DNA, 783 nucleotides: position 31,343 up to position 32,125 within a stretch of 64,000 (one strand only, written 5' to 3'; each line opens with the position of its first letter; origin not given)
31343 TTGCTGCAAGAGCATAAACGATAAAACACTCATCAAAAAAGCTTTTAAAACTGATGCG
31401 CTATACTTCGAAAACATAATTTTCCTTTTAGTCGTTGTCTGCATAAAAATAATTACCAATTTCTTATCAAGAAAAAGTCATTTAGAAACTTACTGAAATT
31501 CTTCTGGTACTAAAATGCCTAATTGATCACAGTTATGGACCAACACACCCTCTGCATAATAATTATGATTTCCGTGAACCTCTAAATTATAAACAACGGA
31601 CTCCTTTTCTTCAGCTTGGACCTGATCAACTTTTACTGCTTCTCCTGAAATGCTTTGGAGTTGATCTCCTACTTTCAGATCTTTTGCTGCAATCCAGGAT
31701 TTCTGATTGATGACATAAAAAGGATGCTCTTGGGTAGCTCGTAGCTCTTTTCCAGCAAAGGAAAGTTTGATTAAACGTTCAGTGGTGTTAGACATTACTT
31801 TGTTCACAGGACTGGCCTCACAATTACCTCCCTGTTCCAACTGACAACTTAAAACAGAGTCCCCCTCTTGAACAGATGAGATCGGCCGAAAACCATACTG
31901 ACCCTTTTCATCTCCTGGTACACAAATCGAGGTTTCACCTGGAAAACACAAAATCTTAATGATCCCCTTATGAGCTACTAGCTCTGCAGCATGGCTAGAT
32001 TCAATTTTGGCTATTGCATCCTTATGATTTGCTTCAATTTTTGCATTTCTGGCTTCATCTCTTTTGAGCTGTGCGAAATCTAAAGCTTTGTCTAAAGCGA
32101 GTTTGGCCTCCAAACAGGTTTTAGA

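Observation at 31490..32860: Secreted RCC1-repeat protein ending in a cargo-less Hint domain, tandem to the toxin gene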

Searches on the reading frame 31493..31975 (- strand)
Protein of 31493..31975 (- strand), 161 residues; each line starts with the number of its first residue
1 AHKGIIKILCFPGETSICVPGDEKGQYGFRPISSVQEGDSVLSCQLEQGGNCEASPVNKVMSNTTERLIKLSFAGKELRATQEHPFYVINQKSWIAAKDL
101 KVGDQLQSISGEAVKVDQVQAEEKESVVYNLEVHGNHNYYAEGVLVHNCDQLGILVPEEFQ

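Call 19: find_homologous_proteins(query=window:31493-31975:-, max_evalue=0.001)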
Query window:31493-31975:-: 18 candidates shared short words with the query, none scored E <= 0.001.
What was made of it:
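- Tried and rejected: Word-index search with Hint + stub alone: no hits, not even the identical P0001 (call 19).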

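Call 23: search_protein_representatives(protein=window:31493-31975:-)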
Query: 161 residues. Proteins with E-value up to 0.001 (for the whole library): 20906; up to 1e-10: 2116; up to 1e-30: 39. The best 150 are listed.
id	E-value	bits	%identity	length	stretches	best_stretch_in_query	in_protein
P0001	5.3e-102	354.8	100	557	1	1-161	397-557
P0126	3.3e-68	245.0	42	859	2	4-150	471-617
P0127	5.0e-56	205.4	34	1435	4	26-157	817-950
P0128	8.5e-51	188.4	40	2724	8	120-151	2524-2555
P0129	1.1e-49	184.8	36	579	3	14-150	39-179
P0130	4.5e-47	176.3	30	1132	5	28-148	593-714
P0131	4.6e-45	169.8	55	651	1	4-151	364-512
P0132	3.6e-43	163.6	51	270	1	3-152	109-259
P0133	2.1e-40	154.7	52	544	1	8-150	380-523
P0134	3.5e-40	153.9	49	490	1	9-152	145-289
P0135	4.2e-40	153.7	37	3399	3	29-148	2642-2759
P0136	6.0e-40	153.2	50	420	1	6-153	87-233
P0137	1.6e-39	151.8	52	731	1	7-153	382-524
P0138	1.4e-38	148.7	50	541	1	7-157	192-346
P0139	8.4e-38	146.2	48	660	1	4-160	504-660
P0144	5.3e-36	140.3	51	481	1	7-150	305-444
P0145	6.2e-36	140.1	46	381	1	3-160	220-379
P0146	2.6e-35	138.1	50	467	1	9-150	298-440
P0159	6.1e-32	127.2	47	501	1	2-158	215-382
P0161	3.9e-31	124.5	45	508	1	2-151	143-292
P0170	1.2e-29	119.8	45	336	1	5-150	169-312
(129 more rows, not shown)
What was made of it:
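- Tried and rejected: The exhaustive phmmer search replaced it (call 23).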

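Call 26: find_encoding_contigs(protein=P0139, flank=6000, max_places=3)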
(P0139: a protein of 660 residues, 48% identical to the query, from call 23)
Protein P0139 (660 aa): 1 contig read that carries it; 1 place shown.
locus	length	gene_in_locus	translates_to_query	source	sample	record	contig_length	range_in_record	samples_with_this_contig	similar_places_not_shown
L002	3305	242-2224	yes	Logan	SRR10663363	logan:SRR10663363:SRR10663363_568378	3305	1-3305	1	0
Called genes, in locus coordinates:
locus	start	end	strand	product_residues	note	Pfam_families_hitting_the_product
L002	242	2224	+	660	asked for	PF00652:Ricin_B_lectin (faint), PF03498:CDtoxinA (faint), PF14200:RicinB_lectin_2 (faint), PF14890:Intein_splicing, PF07591:PT-HINT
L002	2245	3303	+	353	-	?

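Call 27: find_encoding_contigs(protein=P0145, flank=6000, max_places=3)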
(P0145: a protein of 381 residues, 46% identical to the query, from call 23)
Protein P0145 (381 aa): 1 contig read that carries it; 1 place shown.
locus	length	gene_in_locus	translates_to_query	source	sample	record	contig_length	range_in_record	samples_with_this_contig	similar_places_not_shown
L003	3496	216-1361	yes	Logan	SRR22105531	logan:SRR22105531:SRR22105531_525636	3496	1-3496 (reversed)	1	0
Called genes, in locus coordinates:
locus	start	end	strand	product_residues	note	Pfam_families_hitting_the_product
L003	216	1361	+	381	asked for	PF14890:Intein_splicing (faint), PF07591:PT-HINT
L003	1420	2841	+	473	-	PF14890:Intein_splicing (faint), PF01079:Hint (faint), PF07591:PT-HINT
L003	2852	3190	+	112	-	-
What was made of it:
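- Independent loci from other samples end the same way (calls 26, 27).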

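Call 42: find_encoding_contigs(protein=P0133, flank=6000, max_places=2)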
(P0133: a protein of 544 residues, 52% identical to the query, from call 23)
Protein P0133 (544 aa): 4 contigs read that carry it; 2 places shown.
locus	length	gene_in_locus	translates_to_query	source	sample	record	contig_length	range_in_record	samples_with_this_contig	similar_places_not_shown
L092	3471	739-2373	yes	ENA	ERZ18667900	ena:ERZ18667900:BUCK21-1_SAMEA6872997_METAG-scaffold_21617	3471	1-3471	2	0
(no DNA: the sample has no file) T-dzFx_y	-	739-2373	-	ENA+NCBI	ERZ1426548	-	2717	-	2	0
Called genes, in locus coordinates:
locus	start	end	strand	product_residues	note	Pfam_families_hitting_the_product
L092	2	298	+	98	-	?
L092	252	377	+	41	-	-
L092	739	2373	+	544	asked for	PF25390:WD40_RLD, PF00415:RCC1 (faint), PF13540:RCC1_2, PF25390:WD40_RLD, PF13540:RCC1_2, PF07591:PT-HINT, PF14890:Intein_splicing (faint)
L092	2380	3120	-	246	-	-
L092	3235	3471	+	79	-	?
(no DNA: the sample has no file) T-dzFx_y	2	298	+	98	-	?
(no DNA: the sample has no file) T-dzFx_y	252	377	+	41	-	-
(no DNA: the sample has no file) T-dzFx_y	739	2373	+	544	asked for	PF25390:WD40_RLD, PF00415:RCC1 (faint), PF13540:RCC1_2, PF25390:WD40_RLD, PF13540:RCC1_2, PF07591:PT-HINT, PF14890:Intein_splicing (faint)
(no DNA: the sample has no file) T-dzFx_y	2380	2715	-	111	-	?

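Call 43: find_encoding_contigs(protein=P0132, flank=6000, max_places=2)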
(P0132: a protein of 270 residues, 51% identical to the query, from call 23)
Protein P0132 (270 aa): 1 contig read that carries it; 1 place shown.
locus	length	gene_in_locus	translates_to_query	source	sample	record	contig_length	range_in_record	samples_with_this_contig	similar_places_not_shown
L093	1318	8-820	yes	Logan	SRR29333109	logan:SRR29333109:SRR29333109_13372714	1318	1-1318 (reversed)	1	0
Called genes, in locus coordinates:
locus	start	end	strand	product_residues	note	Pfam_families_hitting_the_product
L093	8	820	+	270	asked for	PF07591:PT-HINT, PF14890:Intein_splicing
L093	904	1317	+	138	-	?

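Call 44: find_encoding_contigs(protein=P0170, flank=6000, max_places=2)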
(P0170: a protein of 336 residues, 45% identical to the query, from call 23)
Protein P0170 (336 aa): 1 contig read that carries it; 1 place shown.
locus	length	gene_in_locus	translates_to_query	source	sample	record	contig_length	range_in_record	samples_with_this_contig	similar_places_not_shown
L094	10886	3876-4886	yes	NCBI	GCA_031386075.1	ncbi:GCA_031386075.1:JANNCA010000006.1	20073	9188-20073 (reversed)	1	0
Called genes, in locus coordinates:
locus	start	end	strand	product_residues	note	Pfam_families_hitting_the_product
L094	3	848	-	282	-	?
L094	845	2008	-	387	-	PF09243:Rsm22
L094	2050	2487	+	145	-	-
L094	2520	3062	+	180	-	PF00436:SSB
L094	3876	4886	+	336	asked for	PF07591:PT-HINT, PF14890:Intein_splicing (faint)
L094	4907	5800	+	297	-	-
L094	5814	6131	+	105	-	PF00589:Phage_integrase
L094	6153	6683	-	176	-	-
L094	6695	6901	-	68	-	-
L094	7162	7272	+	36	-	-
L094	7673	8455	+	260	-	PF00535:Glycos_transf_2, PF13641:Glyco_tranf_2_3 (weak)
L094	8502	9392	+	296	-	PF03734:YkuD, PF24125:Cds6_C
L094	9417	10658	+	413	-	PF00899:ThiF (weak), PF01266:DAO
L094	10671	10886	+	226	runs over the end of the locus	PF13489:Methyltransf_23, PF07021:MetW, PF13847:Methyltransf_31, PF08241:Methyltransf_11, PF08242:Methyltransf_12, PF13649:Methyltransf_25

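Call 45: find_encoding_contigs(protein=P0159, flank=6000, max_places=2)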
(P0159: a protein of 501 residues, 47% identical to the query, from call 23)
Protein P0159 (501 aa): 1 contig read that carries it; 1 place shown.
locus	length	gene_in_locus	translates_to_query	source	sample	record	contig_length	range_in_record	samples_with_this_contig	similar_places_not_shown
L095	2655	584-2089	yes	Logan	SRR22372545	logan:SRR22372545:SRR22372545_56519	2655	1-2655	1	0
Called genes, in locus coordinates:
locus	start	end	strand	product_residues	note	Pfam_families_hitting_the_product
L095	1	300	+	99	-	?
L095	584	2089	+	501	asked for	PF14890:Intein_splicing (faint), PF07591:PT-HINT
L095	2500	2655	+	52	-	?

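Call 53: search_protein_families(library=pfam, proteins=[P0139, P0145, P0132, P0170, P0133, P0144, P0146, P0159, L003:1420-2838:+, P0131], max_evalue=0.01)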
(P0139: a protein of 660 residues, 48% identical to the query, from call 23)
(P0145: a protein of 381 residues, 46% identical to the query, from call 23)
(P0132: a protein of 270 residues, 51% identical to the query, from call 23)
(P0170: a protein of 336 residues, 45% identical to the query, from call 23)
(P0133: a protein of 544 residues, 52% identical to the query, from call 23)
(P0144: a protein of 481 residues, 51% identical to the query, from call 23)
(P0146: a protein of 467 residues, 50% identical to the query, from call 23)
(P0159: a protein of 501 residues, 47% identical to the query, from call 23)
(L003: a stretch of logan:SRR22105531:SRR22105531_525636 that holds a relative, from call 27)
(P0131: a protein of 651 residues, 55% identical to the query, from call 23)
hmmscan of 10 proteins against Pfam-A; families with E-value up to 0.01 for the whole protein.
P0139 (660 aa): 5 families
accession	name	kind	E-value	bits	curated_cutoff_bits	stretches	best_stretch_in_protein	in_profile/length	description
PF07591.16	PT-HINT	-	4.9e-13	50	27.7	1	531-648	10-136/137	Pretoxin HINT domain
PF14890.11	Intein_splicing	-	9e-10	39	35.8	1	483-648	30-155/155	Intein splicing domain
PF00652.28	Ricin_B_lectin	-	1.5e-09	38.5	29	1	96-214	8-120/126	Ricin-type beta-trefoil lectin domain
PF14200.12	RicinB_lectin_2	-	4.8e-08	34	25.6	0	126-199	2-74/89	Ricin-type beta-trefoil lectin domain-like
PF03498.20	CDtoxinA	-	1.2e-06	28.7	22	0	121-179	79-141/149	Cytolethal distending toxin A/C domain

P0145 (381 aa): 2 families
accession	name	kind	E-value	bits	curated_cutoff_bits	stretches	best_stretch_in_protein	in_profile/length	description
PF07591.16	PT-HINT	-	4e-13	50.2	27.7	1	249-367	10-136/137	Pretoxin HINT domain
PF14890.11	Intein_splicing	-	2.2e-10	41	35.8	2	333-367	121-155/155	Intein splicing domain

P0132 (270 aa): 2 families
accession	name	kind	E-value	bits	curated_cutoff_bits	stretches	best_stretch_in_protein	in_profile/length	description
PF07591.16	PT-HINT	-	8.6e-19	68.6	27.7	1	137-252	10-133/137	Pretoxin HINT domain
PF14890.11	Intein_splicing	-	9.1e-13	48.7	35.8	2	136-213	10-92/155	Intein splicing domain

P0170 (336 aa): 2 families
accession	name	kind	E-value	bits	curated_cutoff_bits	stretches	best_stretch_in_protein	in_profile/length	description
PF07591.16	PT-HINT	-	1.6e-11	45.1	27.7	1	193-304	10-123/137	Pretoxin HINT domain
PF14890.11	Intein_splicing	-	6.1e-07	29.8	35.8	1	194-268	12-92/155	Intein splicing domain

P0133 (544 aa): 6 families
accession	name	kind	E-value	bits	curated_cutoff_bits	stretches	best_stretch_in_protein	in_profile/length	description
PF13540.12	RCC1_2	-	2e-53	177.3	22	6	259-288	1-30/30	Regulator of chromosome condensation (RCC1) repeat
PF25390.1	WD40_RLD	-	3.5e-34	119.1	150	2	24-207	99-327/363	RCC1-like domain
PF07591.16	PT-HINT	-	3.5e-13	50.4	27.7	1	403-515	10-123/137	Pretoxin HINT domain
PF14890.11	Intein_splicing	-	4.5e-08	33.5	35.8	1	410-478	20-91/155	Intein splicing domain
PF00415.24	RCC1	-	4.4e-06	27.6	21.7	0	55-69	36-50/50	Regulator of chromosome condensation (RCC1) repeat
PF25384.1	Alsin_RLD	-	0.0011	18.8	100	0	259-289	277-307/405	Alsin RCC1-like domain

P0144 (481 aa): 5 families
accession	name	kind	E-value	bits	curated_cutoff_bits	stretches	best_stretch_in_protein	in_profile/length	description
PF07591.16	PT-HINT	-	1.2e-17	64.9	27.7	1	324-442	10-136/137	Pretoxin HINT domain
PF14890.11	Intein_splicing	-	1.3e-08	35.2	35.8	1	338-400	25-92/155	Intein splicing domain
PF14623.11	Vint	-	0.00093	19.5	27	1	308-417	2-99/166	Hint-domain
PF01079.26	Hint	-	0.0039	17.3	29.7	0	304-393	9-99/213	Hint module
PF08517.17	AXH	-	0.0071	17.3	33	0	314-386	6-85/116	Ataxin-1 and HBP1 module (AXH)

P0146 (467 aa): 3 families
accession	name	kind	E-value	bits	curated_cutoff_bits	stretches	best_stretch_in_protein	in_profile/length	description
PF07591.16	PT-HINT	-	2.8e-15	57.2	27.7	1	319-432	9-123/137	Pretoxin HINT domain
PF14890.11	Intein_splicing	-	4.6e-08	33.5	35.8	1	320-398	11-94/155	Intein splicing domain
PF01079.26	Hint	-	0.0051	16.9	29.7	1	293-380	7-90/213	Hint module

P0159 (501 aa): 3 families
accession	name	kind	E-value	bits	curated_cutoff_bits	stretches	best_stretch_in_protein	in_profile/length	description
PF07591.16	PT-HINT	-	8.4e-17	62.2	27.7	1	256-372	10-136/137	Pretoxin HINT domain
PF14890.11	Intein_splicing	-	3.3e-07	30.7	35.8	1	338-372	121-155/155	Intein splicing domain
PF13946.11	DUF4214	-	0.005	17.3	23.2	0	448-480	22-52/72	Domain of unknown function (DUF4214)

L003:1420-2838:+ (473 aa): 3 families
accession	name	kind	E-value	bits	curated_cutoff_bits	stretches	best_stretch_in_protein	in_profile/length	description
PF07591.16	PT-HINT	-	2.6e-12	47.6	27.7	1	213-331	9-136/137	Pretoxin HINT domain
PF14890.11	Intein_splicing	-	1.2e-09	38.6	35.8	2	299-331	123-155/155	Intein splicing domain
PF01079.26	Hint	-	1.6e-05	25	29.7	1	184-282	4-99/213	Hint module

P0131 (651 aa): 2 families
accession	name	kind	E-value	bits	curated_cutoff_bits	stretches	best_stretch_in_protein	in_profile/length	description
PF07591.16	PT-HINT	-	9.1e-15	55.6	27.7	1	391-509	10-136/137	Pretoxin HINT domain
PF14890.11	Intein_splicing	-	1.1e-08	35.5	35.8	2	479-509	125-155/155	Intein splicing domain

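Call 63: find_encoding_contigs(protein=P0161, flank=6000, max_places=2)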
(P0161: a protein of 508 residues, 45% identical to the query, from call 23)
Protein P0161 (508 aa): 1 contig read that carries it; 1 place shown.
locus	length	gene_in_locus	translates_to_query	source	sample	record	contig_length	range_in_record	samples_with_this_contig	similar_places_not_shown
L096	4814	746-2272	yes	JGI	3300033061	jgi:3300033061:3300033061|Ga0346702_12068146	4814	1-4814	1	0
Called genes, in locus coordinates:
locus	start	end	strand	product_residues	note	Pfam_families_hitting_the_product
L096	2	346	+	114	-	?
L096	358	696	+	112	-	-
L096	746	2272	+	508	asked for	PF07591:PT-HINT, PF14890:Intein_splicing, PF15533:Ntox33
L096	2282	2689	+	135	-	PF14106:DUF4279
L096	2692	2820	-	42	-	-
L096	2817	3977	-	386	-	-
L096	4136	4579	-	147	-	-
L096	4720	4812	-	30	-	?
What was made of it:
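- Tandem arrays of complete Hint-toxin genes exist (L096, call 63). Tandem complete Hint-toxin genes exist elsewhere (L096, call 63), so one deletion would create the A-then-B layout.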

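Call 64: find_encoding_contigs(protein=P0131, flank=6000, max_places=2)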
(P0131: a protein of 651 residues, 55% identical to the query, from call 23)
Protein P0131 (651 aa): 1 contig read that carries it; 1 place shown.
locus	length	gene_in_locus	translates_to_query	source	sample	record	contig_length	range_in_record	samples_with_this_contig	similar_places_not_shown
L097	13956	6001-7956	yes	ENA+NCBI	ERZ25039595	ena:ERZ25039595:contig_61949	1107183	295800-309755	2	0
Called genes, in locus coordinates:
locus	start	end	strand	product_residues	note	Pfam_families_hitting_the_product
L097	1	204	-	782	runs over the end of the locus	PF03477:ATP-cone, PF00317:Ribonuc_red_lgN, PF02867:Ribonuc_red_lgC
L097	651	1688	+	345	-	PF03255:ACCA, PF01039:Carboxyl_trans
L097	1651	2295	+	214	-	PF00625:Guanylate_kin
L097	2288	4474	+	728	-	PF13328:HD_4, PF01966:HD, PF04607:RelA_SpoT, PF02824:TGS, PF19296:RelA_AH, PF28438:RelA_RIS, PF01842:ACT (weak), PF13291:ACT_4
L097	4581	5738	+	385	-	PF13173:AAA_14, PF13635:DUF4143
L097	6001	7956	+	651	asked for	PF07591:PT-HINT, PF14890:Intein_splicing (faint)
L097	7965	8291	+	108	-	PF15586:Imm8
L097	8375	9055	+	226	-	PF07591:PT-HINT, PF14890:Intein_splicing (faint)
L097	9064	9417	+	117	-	-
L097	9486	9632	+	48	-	-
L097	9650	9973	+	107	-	-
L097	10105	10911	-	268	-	PF00702:Hydrolase, PF13344:Hydrolase_6, PF13419:HAD_2 (faint), PF13242:Hydrolase_like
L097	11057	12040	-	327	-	-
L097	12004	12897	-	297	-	-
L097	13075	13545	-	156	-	-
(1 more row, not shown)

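Call 65: find_encoding_contigs(protein=P0137, flank=6000, max_places=2)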
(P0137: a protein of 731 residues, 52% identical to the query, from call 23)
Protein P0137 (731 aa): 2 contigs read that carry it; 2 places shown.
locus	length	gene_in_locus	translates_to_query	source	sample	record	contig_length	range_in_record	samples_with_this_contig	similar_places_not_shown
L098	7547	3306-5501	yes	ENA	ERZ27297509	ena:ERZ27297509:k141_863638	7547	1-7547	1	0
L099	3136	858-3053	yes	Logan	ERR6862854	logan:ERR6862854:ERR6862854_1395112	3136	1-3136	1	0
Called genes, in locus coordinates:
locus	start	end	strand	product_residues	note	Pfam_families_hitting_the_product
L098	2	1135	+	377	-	?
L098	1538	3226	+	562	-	PF24521:Ank_KRIT1 (faint), PF12796:Ank_2, PF13637:Ank_4, PF13857:Ank_5, PF00023:Ank, PF13606:Ank_3 (weak), PF13637:Ank_4, PF12796:Ank_2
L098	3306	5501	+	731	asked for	PF14890:Intein_splicing (faint), PF07591:PT-HINT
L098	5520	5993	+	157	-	-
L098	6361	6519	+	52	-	-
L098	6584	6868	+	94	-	-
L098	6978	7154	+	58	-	-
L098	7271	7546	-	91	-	?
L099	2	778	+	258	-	?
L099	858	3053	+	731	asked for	PF14890:Intein_splicing (faint), PF07591:PT-HINT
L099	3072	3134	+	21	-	?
